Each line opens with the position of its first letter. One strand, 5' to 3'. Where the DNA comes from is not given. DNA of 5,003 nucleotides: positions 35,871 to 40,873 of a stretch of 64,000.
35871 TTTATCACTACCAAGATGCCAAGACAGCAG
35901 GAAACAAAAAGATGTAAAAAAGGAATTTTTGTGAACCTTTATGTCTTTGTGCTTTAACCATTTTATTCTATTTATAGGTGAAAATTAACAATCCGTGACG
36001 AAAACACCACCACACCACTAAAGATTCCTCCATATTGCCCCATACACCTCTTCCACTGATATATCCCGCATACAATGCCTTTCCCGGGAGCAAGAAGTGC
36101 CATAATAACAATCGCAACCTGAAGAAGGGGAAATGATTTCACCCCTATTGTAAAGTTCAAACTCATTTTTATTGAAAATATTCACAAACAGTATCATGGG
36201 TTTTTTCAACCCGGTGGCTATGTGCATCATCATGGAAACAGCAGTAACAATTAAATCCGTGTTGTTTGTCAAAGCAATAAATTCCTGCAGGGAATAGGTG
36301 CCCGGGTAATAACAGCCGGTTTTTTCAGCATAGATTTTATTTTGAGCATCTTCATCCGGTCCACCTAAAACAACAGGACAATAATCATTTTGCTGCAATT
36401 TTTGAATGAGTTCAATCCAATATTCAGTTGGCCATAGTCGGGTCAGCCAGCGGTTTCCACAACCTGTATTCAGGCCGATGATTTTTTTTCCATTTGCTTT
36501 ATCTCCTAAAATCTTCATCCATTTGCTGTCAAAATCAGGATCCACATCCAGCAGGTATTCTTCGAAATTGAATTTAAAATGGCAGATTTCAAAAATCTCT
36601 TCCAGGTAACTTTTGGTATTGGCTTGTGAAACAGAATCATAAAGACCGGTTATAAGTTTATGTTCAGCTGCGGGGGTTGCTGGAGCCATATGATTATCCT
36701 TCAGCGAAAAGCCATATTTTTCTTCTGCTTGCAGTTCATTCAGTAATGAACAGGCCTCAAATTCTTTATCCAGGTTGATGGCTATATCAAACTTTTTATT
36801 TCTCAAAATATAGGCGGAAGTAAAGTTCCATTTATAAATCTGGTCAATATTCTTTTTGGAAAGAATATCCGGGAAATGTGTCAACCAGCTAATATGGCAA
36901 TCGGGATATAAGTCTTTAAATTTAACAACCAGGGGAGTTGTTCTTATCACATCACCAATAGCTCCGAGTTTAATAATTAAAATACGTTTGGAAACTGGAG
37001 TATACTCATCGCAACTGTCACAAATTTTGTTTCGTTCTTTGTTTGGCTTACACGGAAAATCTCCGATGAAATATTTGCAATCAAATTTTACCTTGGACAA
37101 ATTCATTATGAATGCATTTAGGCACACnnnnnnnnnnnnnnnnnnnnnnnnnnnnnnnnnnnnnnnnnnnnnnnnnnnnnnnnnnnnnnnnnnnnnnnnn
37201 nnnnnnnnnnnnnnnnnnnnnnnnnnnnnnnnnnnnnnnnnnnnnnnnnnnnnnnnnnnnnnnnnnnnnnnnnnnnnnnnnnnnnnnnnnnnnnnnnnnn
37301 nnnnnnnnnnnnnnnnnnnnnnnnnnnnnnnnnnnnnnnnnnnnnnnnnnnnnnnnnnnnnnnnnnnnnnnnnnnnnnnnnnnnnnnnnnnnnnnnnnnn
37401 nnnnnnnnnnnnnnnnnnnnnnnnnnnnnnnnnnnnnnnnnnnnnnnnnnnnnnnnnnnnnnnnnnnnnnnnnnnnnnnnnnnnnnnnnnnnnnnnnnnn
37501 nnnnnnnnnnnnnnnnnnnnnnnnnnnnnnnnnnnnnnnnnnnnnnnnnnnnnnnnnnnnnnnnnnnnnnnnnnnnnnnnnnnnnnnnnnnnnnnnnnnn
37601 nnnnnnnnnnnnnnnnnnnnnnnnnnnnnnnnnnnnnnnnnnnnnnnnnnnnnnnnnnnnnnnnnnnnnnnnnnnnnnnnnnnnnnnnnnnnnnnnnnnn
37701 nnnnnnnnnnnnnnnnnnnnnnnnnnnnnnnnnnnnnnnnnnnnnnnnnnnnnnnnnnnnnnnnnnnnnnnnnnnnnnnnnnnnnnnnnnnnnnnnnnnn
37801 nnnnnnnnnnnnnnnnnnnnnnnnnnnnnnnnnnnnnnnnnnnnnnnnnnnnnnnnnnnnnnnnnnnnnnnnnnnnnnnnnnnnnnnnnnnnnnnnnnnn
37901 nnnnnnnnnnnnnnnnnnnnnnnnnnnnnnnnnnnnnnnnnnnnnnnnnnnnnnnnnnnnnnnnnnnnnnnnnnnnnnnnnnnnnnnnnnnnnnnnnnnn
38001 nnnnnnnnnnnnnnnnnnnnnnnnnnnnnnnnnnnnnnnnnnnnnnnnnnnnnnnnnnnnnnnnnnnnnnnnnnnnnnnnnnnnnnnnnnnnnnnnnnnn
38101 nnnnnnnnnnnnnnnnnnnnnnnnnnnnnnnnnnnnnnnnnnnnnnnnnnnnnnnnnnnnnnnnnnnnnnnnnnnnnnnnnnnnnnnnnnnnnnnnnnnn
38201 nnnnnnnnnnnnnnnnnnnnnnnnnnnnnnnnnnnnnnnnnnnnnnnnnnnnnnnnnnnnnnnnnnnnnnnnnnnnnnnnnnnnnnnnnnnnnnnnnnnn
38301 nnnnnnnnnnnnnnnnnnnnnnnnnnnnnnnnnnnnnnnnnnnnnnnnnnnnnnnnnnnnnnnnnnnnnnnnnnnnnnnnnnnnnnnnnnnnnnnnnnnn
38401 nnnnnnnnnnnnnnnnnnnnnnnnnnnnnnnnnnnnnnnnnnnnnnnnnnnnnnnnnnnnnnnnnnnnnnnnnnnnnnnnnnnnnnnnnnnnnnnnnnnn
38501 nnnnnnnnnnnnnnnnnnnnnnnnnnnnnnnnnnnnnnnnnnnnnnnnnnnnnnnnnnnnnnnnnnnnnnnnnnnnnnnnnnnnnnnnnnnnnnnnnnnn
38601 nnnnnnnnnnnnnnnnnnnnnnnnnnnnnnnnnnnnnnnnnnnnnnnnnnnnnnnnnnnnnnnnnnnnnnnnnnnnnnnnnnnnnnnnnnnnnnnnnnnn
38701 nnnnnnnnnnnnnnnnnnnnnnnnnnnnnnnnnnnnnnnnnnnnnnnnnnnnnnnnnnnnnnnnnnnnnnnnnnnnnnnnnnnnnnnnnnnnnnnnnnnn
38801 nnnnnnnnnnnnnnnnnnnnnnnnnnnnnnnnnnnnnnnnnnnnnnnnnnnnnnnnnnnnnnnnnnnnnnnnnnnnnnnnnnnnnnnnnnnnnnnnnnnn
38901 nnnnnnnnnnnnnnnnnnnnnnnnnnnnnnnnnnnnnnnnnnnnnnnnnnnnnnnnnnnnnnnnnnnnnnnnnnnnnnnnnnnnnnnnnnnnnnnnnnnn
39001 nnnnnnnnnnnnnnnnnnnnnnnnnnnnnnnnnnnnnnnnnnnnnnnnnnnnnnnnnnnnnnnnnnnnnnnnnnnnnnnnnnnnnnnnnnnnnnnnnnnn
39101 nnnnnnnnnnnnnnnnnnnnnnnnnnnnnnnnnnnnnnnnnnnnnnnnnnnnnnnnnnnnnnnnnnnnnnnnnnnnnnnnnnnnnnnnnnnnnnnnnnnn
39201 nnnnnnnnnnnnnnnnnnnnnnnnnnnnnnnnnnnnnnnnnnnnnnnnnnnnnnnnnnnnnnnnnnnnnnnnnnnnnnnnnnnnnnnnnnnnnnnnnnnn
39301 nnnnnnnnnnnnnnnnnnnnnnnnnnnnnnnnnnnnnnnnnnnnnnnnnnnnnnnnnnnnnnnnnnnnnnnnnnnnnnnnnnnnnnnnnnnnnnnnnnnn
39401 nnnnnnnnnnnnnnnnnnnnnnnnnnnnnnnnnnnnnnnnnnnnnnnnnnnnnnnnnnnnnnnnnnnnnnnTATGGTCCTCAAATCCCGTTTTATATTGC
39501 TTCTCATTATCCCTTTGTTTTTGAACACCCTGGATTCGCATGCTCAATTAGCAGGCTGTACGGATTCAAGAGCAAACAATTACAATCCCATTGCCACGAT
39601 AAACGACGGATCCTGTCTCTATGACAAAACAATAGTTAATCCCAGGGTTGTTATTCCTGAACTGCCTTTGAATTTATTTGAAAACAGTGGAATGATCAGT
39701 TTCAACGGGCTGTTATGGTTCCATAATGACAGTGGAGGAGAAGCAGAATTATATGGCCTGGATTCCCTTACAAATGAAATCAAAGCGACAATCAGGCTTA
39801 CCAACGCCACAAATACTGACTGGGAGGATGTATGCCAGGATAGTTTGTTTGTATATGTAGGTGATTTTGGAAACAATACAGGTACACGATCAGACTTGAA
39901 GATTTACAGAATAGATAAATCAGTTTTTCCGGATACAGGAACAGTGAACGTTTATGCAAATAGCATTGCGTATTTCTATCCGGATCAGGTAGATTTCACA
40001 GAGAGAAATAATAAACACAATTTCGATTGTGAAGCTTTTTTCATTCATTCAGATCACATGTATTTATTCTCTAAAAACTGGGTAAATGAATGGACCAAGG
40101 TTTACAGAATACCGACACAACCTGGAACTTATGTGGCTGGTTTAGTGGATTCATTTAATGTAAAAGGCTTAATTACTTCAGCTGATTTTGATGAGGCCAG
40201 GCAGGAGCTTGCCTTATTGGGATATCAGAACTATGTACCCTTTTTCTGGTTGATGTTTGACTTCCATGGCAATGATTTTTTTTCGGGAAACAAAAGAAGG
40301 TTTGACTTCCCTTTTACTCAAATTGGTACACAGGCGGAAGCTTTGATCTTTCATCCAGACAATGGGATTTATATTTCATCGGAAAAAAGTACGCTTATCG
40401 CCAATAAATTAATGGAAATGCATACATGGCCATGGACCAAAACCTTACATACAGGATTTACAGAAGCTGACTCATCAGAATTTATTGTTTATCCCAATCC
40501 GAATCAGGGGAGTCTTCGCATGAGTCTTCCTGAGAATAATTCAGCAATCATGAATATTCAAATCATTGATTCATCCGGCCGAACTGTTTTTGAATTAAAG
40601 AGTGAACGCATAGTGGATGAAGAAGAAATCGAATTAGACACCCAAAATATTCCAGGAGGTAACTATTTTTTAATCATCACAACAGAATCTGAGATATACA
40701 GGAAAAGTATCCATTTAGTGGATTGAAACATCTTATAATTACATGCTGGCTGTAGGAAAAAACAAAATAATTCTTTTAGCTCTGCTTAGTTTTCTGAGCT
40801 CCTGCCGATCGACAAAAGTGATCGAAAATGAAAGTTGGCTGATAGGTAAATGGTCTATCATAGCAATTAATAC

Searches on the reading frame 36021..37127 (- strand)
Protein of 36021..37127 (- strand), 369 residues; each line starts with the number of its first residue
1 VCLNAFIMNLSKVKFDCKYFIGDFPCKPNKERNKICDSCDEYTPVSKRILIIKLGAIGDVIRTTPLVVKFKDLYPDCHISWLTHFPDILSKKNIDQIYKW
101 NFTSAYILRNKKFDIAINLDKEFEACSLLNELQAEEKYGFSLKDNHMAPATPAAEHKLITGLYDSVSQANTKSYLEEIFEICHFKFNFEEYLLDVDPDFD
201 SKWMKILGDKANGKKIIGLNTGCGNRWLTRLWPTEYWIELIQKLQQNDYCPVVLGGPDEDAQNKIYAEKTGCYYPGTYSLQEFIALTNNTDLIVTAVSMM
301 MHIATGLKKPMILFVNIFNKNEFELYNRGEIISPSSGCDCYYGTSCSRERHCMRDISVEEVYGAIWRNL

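Call 14: search_protein_families(library=pfam, proteins=[window:36021-37127:-], max_evalue=0.001)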
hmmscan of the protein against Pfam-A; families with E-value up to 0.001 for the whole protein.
window:36021-37127:- (369 aa): 1 family
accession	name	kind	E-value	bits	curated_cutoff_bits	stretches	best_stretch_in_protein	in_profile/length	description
PF01075.23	Glyco_transf_9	-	2.6e-15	56.9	22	1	108-312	8-206/247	Glycosyltransferase family 9 (heptosyltransferase)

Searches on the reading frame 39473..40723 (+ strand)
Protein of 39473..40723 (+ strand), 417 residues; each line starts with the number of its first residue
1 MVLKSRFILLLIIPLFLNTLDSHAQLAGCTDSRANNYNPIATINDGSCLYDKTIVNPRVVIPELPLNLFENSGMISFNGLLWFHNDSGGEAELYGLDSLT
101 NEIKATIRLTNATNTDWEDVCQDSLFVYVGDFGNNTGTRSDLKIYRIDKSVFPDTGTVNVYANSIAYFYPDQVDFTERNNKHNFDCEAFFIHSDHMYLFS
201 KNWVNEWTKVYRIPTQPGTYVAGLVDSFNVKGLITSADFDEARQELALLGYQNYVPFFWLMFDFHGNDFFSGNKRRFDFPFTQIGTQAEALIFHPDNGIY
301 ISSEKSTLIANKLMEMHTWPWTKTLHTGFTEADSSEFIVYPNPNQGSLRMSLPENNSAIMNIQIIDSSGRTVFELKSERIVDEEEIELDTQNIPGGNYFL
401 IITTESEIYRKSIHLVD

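Call 14: search_protein_families(library=pfam, proteins=[window:39473-40723:+], max_evalue=0.001)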
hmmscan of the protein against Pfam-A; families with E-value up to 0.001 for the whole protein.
window:39473-40723:+ (417 aa): 1 family
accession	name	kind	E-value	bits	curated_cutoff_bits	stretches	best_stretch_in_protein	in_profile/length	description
PF18962.6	Por_Secre_tail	-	3.3e-12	47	27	1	339-412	1-73/75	Secretion system C-terminal sorting domain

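Call 55: search_protein_families(library=ncbifam, proteins=[window:39473-40723:+], max_evalue=0.01)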
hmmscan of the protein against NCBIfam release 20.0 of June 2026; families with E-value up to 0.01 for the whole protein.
window:39473-40723:+ (417 aa): 4 families
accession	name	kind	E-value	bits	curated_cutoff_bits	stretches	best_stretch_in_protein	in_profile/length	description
NF038113.1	T9SSA_dep_M36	equivalog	2.1e-09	36.1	885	1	328-412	784-865/869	T9SS-dependent M36 family metallopeptidase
TIGR04183.1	Por_Secre_tail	domain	5.2e-09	36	23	1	339-411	1-67/72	T9SS type A sorting domain-containing protein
NF052323.1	T9SSA_dep_M6i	equivalog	1.6e-06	26.4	600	1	336-406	957-1028/1043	T9SS-dependent M6-like inactivated metalloprotease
NF050177.1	TapA_OM_Porphy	equivalog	0.0011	17.9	500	1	333-411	467-539/544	TapA/TapC family T9SS-dependent outer membrane protein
